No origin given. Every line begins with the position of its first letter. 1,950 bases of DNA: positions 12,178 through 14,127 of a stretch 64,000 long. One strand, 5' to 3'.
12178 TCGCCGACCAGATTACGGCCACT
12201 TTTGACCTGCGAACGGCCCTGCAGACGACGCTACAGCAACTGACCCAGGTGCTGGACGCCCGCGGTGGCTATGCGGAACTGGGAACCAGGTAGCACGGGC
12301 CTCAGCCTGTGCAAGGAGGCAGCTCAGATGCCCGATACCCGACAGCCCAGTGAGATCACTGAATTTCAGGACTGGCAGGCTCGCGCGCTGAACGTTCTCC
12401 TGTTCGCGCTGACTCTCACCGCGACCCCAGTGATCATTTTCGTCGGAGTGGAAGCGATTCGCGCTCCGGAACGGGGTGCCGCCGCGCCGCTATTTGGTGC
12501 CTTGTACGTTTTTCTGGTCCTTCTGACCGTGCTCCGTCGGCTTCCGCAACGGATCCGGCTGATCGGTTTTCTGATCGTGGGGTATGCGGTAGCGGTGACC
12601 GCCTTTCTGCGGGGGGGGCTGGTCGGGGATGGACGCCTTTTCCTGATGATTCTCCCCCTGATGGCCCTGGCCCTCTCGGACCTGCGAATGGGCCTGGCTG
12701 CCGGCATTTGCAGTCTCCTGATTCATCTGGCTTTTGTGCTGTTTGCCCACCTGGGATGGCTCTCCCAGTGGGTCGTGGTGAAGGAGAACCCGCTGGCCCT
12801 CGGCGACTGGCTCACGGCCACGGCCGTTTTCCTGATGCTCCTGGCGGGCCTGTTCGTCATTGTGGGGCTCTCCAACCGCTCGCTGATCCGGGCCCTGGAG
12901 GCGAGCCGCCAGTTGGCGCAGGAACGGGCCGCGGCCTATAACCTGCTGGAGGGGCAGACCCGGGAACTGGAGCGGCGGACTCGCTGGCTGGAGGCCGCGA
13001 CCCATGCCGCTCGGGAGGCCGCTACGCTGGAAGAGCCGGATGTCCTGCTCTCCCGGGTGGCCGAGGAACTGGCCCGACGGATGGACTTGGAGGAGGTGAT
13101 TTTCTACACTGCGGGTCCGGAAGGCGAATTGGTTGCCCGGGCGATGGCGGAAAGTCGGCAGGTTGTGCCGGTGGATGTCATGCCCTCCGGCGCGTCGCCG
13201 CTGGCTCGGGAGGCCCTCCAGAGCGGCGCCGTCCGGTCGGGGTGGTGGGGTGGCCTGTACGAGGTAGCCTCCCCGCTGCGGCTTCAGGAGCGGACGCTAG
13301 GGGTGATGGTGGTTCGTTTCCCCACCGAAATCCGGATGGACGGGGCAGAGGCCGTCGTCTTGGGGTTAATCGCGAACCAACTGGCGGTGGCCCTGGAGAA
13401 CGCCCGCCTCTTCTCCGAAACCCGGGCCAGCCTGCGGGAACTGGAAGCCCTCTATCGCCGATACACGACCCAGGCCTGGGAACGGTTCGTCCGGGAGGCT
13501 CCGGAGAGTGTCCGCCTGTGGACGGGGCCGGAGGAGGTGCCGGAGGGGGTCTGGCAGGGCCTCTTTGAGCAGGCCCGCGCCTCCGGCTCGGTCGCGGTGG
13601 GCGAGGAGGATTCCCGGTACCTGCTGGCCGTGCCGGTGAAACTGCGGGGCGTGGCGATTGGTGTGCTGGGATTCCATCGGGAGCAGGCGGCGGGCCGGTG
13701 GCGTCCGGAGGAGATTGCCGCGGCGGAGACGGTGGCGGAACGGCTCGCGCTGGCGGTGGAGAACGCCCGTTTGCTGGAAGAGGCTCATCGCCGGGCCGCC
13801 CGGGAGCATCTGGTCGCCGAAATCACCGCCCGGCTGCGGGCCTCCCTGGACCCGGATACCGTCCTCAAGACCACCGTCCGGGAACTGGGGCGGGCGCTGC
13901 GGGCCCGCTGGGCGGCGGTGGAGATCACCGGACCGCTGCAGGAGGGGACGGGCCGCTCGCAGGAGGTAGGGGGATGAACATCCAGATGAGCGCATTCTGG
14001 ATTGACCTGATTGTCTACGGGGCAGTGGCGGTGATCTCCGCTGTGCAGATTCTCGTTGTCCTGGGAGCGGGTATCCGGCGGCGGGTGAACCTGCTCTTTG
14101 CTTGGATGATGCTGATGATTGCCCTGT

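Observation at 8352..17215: Paralogous coiled-coil plus Hjc-like nuclease-fold proteins with divergent in-frame tandem repeats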

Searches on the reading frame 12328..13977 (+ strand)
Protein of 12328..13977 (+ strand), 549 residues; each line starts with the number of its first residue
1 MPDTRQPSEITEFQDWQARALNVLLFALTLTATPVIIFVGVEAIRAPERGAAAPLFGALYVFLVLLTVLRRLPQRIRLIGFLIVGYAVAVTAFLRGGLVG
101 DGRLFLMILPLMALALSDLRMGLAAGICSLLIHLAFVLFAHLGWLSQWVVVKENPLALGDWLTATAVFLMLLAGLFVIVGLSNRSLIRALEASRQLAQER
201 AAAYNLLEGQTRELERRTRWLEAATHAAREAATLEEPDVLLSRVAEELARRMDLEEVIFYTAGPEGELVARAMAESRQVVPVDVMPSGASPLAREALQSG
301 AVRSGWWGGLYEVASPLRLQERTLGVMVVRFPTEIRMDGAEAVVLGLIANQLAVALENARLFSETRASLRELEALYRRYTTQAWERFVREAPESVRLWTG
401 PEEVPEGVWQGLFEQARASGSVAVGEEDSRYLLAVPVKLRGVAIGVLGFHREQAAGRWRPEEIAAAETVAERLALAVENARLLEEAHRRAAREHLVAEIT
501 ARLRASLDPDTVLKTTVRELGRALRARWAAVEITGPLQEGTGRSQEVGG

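Call 64: search_protein_families(library=pfam, proteins=[window:12328-13977:+], max_evalue=0.00001)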
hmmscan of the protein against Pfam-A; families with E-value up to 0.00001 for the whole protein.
window:12328-13977:+ (549 aa): 4 families
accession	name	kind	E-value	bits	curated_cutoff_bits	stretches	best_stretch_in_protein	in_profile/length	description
PF13492.12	GAF_3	-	2.7e-15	57.4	27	1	236-358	1-129/129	GAF domain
PF01590.32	GAF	-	3.1e-14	54.1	22.4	1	425-477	83-133/133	GAF domain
PF20969.2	MASE11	-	9.4e-12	45.6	27.3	1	16-170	2-165/168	MASE11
PF13185.12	GAF_2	-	9.3e-10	39.3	28.6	0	240-357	7-136/136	GAF domain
